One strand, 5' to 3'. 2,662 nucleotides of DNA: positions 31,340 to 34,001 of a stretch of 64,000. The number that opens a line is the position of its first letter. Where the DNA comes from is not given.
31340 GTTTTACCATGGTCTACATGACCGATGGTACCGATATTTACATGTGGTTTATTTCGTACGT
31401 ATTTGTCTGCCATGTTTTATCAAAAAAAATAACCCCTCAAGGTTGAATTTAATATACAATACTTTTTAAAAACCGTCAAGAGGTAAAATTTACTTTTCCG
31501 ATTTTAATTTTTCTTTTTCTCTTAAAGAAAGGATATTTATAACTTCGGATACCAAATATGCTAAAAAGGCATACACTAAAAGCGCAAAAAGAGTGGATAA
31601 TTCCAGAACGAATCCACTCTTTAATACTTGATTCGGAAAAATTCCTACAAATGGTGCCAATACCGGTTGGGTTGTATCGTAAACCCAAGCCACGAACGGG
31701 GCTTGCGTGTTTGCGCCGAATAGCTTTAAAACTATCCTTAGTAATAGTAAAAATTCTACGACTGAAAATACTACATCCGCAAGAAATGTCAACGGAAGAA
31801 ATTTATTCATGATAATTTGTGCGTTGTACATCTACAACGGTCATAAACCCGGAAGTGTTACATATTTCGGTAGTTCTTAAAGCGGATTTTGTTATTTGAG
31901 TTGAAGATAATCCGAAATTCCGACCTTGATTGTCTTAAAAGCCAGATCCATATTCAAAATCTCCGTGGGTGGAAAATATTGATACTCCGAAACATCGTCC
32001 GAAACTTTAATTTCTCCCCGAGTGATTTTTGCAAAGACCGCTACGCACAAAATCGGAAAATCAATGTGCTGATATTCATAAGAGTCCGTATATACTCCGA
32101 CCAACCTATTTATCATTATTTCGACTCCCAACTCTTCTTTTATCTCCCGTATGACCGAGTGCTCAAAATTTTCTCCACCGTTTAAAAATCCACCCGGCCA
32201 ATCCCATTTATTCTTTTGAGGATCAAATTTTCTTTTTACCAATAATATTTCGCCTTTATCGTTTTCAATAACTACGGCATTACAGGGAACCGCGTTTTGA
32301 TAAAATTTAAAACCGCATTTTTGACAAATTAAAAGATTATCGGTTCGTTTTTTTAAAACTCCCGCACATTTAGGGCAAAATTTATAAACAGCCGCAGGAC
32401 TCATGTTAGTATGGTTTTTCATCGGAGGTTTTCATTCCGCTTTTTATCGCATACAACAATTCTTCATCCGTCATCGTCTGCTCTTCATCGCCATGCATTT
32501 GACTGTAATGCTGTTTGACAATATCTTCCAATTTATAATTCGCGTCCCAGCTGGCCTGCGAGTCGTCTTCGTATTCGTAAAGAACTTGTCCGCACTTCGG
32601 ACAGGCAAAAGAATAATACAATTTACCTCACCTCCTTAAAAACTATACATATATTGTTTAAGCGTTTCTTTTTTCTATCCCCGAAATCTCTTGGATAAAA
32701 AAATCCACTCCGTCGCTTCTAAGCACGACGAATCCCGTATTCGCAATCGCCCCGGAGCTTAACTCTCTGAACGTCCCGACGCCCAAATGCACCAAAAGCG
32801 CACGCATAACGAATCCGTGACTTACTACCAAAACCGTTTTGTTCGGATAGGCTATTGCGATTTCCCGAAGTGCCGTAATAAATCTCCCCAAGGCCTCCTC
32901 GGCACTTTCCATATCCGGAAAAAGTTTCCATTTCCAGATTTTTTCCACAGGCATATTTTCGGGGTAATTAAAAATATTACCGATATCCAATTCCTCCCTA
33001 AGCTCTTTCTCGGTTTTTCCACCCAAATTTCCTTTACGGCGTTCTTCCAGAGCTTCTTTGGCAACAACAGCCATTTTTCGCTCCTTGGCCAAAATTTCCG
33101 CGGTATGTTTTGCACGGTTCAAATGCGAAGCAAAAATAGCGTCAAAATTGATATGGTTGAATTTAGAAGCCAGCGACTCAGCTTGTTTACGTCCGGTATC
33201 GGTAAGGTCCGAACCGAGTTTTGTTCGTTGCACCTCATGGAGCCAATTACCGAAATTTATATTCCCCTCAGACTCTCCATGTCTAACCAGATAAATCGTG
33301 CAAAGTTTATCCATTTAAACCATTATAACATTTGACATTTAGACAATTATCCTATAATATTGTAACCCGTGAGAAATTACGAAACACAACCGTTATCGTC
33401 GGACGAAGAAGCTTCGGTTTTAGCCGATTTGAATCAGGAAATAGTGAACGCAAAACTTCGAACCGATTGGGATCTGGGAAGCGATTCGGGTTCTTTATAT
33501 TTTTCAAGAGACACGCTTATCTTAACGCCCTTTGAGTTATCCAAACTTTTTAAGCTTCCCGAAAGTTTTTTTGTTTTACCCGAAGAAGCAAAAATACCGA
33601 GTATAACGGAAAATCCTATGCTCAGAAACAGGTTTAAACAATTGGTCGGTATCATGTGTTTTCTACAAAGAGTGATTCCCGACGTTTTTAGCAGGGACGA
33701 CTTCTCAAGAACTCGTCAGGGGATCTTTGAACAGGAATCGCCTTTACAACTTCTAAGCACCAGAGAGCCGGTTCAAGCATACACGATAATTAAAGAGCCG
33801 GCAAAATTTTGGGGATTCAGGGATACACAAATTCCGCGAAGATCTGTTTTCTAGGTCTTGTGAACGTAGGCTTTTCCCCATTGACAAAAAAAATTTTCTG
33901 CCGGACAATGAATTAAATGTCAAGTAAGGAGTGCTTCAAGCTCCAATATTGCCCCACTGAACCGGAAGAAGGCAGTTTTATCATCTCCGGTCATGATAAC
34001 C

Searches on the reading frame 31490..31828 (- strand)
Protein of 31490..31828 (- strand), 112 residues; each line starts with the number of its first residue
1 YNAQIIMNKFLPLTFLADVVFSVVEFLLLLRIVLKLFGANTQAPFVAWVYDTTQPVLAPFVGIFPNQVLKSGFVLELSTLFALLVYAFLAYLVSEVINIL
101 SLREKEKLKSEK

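Call 4: search_protein_families(library=pfam, proteins=[window:31490-31828:-], max_evalue=1)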
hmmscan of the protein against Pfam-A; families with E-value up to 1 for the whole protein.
window:31490-31828:- (112 aa): 2 families
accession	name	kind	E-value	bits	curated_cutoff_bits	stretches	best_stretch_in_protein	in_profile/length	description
PF02325.22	YGGT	-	1e-10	42.3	27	1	19-92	2-69/70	YGGT family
PF09843.14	DUF2070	-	1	8.1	30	0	24-101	108-184/561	Predicted membrane protein (DUF2070)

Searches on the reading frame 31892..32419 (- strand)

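Call 4: search_protein_families(library=pfam, proteins=[window:31892-32419:-], max_evalue=1)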
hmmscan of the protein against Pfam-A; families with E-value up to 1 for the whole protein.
window:31892-32419:- (175 aa): 14 families
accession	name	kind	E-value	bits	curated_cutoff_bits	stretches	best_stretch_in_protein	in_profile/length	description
PF00293.34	NUDIX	-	2.9e-18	66.6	21.1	1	48-157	7-121/134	NUDIX domain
PF14815.12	NUDIX_4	-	9.3e-05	22.6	35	1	48-156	2-100/113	NUDIX domain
PF10080.14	FtrD-like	-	0.02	15.5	26.3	1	9-60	31-89/101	Membrane iron-sulfur containing protein FtrD-like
PF14803.11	Zn_ribbon_Nudix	-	0.022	15.1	25.6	1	13-41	1-34/34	Nudix N-terminal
PF22289.1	DmmA-like_C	-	0.03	14.7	27.4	1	14-38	3-27/44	Dimethylamine monooxygenase subunit DmmA-like, C-terminal domain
PF22327.2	Nudt16-like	-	0.033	14.6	27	1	72-103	35-67/161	U8 snoRNA-decapping enzyme-like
PF01485.27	IBR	-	0.035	14.6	24.3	1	10-39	16-51/65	IBR domain, a half RING-finger domain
PF17915.7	zf_Rg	-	0.042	13.7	25.5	1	6-35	1-31/49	Reverse gyrase zinc finger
PF05191.20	ADK_lid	-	0.045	14.1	26.6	0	3-27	12-36/36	Adenylate kinase, active site lid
PF18912.6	DZR_2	-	0.074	13.3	27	1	12-48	21-54/56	Double zinc ribbon domain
PF02150.21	Zn_ribbon_RPB9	-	0.15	12.4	25.2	1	13-38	2-30/36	RNA polymerases M/15 Kd subunit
PF08792.16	A2L_zn_ribbon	-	0.15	12.2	22.9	0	25-37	17-29/33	A2L zinc ribbon domain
PF22134.1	DM_Arn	-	0.21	12.3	26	0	84-112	19-46/79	DNA Mimic Protein Arn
PF12773.13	DZR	-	0.43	11.2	27.3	0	12-46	12-41/45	Double zinc ribbon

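Call 95: search_protein_families(library=ncbifam, proteins=[window:31892-32419:-], max_evalue=0.01)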
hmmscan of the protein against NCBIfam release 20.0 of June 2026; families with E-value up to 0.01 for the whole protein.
window:31892-32419:- (175 aa): 28 families (the best 25 are shown)
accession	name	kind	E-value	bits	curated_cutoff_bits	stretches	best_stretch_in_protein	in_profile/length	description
NF006530.0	PRK08999.1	equivalog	1.7e-13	50.4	245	1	44-136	6-99/315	Nudix family hydrolase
NF001299.0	PRK00241.1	equivalog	7.7e-13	48.5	158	1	12-139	102-222/263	NAD(+) diphosphatase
TIGR00586.1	mutt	equivalog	6e-12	45.7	97.9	1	48-124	9-86/129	8-oxo-dGTP diphosphatase MutT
NF003787.0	PRK05379.1-4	equivalog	3.7e-10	39.3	449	1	44-121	209-284/346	bifunctional nicotinamide-nucleotide adenylyltransferase/Nudix hydroxylase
NF003785.0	PRK05379.1-1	equivalog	5.3e-10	39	418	1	39-106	199-264/347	bifunctional nicotinamide-nucleotide adenylyltransferase/Nudix hydroxylase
NF003788.0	PRK05379.1-5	equivalog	7.7e-10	38.6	354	1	44-160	214-335/351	bifunctional nicotinamide-nucleotide adenylyltransferase/Nudix hydroxylase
NF011963.0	PRK15434.1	subfamily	9.4e-10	38.4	146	1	49-158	22-138/159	GDP-mannose mannosyl hydrolase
NF041652.1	Nud_hyd_Dein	equivalog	1.3e-09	38.5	200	1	47-157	16-130/152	Nudix hydrolase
NF007834.0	PRK10546.1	equivalog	5.5e-09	36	156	1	48-161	8-116/135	pyrimidine (deoxy)nucleoside triphosphate diphosphatase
NF008044.0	PRK10776.1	equivalog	7.2e-09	35.6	148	1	49-120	9-81/130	8-oxo-dGTP diphosphatase MutT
NF003786.0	PRK05379.1-2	equivalog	4.1e-08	32.8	397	1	46-108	221-281/354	bifunctional nicotinamide-nucleotide adenylyltransferase/Nudix hydroxylase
NF001936.0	PRK00714.1-3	equivalog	8.4e-07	29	118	1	48-116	12-79/155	RNA pyrophosphohydrolase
NF001934.0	PRK00714.1-1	equivalog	4.3e-06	26.3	241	1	48-106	12-67/176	RNA pyrophosphohydrolase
NF001938.0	PRK00714.1-5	equivalog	6.2e-06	25.7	116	1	45-101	14-76/172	RNA pyrophosphohydrolase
NF003791.0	PRK05379.2-3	equivalog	6.2e-06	25.6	409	1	44-114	203-271/340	bifunctional nicotinamide-nucleotide adenylyltransferase/Nudix hydroxylase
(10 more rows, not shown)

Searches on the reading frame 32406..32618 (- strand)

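Call 4: search_protein_families(library=pfam, proteins=[window:32406-32618:-], max_evalue=1)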
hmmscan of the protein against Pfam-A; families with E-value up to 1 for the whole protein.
window:32406-32618:- (70 aa): 6 families
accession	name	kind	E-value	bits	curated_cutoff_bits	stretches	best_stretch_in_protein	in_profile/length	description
PF18414.7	zf_C2H2_10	-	0.013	15.5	25.6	1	4-13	3-12/26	C2H2 type zinc-finger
PF07754.17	HVO_2753_ZBP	-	0.06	13.6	33.2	1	2-12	15-25/46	Small zinc finger protein HVO_2753-like, Zn-binding pocket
PF17848.7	Zn_ribbon_ACC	-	0.11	13.2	24.5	1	6-15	4-13/26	Acetyl-CoA carboxylase zinc finger domain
PF13867.11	SAP30_Sin3_bdg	-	0.13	13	22.2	1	29-50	25-46/53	Sin3 binding region of histone deacetylase complex subunit SAP30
PF23208.1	zf_C2H2_ZNF598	-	0.13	12.8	27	1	6-14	8-16/34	ZNF598 C2H2 zinc finger domain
PF08359.16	TetR_C_4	-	0.16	12.6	21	1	8-47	4-43/133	YsiA-like protein, C-terminal region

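Call 95: search_protein_families(library=ncbifam, proteins=[window:32406-32618:-], max_evalue=0.01)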
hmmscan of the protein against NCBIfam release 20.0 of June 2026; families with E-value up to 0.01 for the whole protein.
window:32406-32618:- (70 aa): 1 family
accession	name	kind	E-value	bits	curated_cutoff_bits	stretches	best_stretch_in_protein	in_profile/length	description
NF004910.0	PRK06266.1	equivalog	0.0068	15.6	180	0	2-19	142-159/185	transcription initiation factor E subunit alpha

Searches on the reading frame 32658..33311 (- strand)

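Call 4: search_protein_families(library=pfam, proteins=[window:32658-33311:-], max_evalue=1)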
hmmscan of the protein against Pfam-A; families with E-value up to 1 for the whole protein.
window:32658-33311:- (217 aa): 1 family
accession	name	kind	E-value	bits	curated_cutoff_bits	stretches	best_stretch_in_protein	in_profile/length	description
PF00300.27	His_Phos_1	-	5.6e-38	131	21.7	1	6-206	1-188/194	Histidine phosphatase superfamily (branch 1)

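Call 95: search_protein_families(library=ncbifam, proteins=[window:32658-33311:-], max_evalue=0.01)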
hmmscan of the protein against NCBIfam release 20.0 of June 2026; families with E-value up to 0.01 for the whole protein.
window:32658-33311:- (217 aa): 20 families
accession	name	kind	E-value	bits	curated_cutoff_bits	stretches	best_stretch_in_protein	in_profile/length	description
TIGR03162.1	ribazole_cobC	equivalog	4.1e-22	78.5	162.9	1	6-193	1-172/176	alpha-ribazole phosphatase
NF045917.1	PhserinePhPspA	equivalog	1.6e-19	70.5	350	1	5-176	3-161/211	phosphoserine phosphatase PspA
NF038349.1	dPGM_arch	equivalog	2.2e-18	66.9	225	1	7-176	2-148/194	2,3-diphosphoglycerate-dependent phosphoglycerate mutase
TIGR03848.1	MSMEG_4193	subfamily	2.7e-17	62.9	203.85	1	5-174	1-161/204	MSMEG_4193 family putative phosphomutase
NF005567.0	PRK07238.1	equivalog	5.8e-15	55.5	326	1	5-173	179-334/378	bifunctional RNase H/acid phosphatase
NF011580.0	PRK15004.1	equivalog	3.1e-14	53.5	250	1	6-173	3-157/203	adenosylcobalamin/alpha-ribazole phosphatase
NF002901.0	PRK03482.1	equivalog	1.1e-13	51.4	261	1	5-175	3-160/215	2,3-diphosphoglycerate-dependent phosphoglycerate mutase GpmB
NF002339.0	PRK01295.1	equivalog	2.7e-12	46.6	316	1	5-189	4-182/206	2,3-bisphosphoglycerate-dependent phosphoglycerate mutase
NF009994.0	PRK13463.1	equivalog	3.3e-12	46.6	277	1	4-176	3-162/203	phosphoserine phosphatase 1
TIGR01258.1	pgm_1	subfamily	6.3e-12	45.4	81.7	1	6-106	3-102/245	2,3-bisphosphoglycerate-dependent phosphoglycerate mutase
NF010713.0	PRK14115.1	equivalog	2.7e-10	40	305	1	5-105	3-102/248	2,3-diphosphoglycerate-dependent phosphoglycerate mutase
NF010718.0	PRK14120.1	equivalog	7.4e-09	35.3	366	1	5-108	6-108/249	phosphoglyceromutase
NF010717.0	PRK14119.1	equivalog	1.4e-08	34.6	378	1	5-110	3-107/228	2,3-diphosphoglycerate-dependent phosphoglycerate mutase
NF009993.0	PRK13462.1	equivalog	7.5e-08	32.3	226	1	6-174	8-156/203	acid phosphatase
NF002217.0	PRK01112.1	equivalog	3e-07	30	320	1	5-73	3-65/228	2,3-bisphosphoglycerate-dependent phosphoglycerate mutase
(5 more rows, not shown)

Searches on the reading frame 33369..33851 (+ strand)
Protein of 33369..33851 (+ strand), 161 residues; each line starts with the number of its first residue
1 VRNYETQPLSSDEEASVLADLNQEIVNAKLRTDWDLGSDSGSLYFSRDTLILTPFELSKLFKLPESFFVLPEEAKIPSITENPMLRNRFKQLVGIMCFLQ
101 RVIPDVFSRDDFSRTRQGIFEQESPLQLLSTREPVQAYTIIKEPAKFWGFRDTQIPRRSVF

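Call 4: search_protein_families(library=pfam, proteins=[window:33369-33851:+], max_evalue=1)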
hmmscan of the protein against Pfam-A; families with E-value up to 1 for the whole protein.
window:33369-33851:+ (161 aa): 0 families

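Call 95: search_protein_families(library=ncbifam, proteins=[window:33369-33851:+], max_evalue=0.01)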
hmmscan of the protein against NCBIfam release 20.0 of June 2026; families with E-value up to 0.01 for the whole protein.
window:33369-33851:+ (161 aa): 0 families

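Call 96: search_protein_families(library=phrogs, proteins=[window:33369-33851:+], max_evalue=0.1)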
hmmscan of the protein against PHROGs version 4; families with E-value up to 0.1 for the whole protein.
window:33369-33851:+ (161 aa): 0 families
